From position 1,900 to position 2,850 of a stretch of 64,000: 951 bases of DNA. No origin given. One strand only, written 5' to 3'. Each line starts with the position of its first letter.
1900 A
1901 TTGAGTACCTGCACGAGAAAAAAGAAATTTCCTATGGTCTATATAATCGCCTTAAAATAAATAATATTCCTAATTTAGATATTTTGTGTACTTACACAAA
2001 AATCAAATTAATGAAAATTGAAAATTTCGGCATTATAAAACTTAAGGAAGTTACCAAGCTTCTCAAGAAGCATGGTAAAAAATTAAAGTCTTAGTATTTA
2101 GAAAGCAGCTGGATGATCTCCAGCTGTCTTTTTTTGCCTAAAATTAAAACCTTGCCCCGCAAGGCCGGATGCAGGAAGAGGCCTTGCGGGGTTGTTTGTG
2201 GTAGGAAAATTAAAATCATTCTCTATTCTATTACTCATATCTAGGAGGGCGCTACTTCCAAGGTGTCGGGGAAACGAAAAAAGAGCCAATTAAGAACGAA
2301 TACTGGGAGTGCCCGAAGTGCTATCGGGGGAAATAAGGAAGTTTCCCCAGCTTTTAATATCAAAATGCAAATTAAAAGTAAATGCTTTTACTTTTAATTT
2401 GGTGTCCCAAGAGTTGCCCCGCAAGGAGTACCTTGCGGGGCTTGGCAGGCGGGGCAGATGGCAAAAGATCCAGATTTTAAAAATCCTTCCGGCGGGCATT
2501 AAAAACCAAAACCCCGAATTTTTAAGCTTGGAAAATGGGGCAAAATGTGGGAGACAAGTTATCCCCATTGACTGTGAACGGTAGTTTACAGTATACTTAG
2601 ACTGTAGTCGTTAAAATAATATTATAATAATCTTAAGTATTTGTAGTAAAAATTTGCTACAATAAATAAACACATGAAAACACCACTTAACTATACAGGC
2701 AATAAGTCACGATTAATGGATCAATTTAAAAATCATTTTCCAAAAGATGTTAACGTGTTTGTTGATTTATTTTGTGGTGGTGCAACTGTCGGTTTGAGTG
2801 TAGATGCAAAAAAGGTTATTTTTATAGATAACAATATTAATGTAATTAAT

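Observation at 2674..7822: Defence island: two D12 adenine methyltransferases, an HNH endonuclease and a GmrSD-like type IV nuclease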

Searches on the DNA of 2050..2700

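Call 29: search_rna_families(source=window, start=2050, end=2700, threshold=evalue, max_evalue=1, show_alignments=2)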
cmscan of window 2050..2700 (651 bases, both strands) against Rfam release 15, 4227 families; matches with E-value up to 1: 1.
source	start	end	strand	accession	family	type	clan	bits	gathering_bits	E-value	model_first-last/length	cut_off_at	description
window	2059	2132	+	RF00370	sroD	Gene; sRNA;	-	17.8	50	0.81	1-86/86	no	sroD RNA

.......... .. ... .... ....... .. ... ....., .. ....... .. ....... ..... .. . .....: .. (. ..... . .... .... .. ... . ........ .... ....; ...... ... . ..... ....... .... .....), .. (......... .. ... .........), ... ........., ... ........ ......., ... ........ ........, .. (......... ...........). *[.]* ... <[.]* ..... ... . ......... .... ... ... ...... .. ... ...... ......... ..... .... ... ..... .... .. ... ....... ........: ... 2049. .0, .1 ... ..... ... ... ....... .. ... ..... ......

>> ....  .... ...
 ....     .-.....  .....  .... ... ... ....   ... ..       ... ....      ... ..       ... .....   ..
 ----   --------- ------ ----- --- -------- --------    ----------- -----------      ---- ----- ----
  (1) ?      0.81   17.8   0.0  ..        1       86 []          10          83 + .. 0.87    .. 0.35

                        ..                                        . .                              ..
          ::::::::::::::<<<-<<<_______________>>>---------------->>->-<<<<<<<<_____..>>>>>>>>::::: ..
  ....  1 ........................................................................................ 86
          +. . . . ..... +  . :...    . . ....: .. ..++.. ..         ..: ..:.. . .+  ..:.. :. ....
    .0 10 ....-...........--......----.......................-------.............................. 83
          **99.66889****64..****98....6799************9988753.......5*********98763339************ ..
